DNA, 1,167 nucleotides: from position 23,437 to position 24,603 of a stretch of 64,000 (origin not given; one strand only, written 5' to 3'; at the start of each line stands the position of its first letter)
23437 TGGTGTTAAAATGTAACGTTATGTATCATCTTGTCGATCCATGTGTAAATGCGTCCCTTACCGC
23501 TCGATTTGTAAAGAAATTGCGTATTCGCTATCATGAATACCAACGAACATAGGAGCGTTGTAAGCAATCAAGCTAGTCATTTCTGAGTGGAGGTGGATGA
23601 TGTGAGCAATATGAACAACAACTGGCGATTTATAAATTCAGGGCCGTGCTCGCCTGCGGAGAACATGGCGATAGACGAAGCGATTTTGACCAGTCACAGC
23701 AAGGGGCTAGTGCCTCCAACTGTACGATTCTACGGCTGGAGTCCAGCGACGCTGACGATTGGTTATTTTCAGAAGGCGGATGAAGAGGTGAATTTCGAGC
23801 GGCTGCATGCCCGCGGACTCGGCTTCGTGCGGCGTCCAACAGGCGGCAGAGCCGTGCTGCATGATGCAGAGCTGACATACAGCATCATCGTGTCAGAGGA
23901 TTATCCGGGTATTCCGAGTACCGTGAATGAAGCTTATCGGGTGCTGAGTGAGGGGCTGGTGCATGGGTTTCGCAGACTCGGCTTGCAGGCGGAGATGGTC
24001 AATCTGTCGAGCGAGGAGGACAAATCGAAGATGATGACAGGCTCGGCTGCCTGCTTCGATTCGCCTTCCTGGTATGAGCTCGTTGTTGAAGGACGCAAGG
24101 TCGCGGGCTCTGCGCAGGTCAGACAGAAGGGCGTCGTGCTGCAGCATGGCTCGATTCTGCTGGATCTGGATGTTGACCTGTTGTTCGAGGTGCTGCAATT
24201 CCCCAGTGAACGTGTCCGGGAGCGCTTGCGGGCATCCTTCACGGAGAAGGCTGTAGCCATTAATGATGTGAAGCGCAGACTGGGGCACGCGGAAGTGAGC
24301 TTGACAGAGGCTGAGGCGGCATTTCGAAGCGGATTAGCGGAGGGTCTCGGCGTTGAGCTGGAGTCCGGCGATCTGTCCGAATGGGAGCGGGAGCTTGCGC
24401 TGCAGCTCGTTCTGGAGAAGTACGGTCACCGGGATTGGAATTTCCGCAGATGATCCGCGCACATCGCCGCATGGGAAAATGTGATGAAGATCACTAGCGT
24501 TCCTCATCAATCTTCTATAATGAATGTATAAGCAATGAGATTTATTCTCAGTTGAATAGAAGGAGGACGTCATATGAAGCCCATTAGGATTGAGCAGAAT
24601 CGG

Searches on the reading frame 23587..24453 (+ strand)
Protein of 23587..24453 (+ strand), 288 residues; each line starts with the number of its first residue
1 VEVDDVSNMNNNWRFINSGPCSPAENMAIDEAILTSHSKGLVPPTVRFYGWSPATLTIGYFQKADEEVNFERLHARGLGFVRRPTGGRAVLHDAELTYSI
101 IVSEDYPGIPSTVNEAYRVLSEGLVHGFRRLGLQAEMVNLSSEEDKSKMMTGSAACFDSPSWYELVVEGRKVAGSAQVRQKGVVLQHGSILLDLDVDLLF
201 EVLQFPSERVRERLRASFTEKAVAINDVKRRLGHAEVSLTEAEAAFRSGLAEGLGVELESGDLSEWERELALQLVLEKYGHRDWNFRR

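Call 33: search_protein_families(library=pfam, proteins=[window:23587-24453:+], max_evalue=0.001)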
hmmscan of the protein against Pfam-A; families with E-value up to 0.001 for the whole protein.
window:23587-24453:+ (288 aa): 2 families
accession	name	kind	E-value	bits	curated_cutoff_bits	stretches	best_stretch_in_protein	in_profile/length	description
PF21948.1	LplA-B_cat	-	4.3e-43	148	27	1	23-237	2-191/200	Lipoyl protein ligase A/B catalytic domain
PF03099.24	BPL_LplA_LipB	-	3e-23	82.6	21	1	59-195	2-133/133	Biotin/lipoate A/B protein ligase family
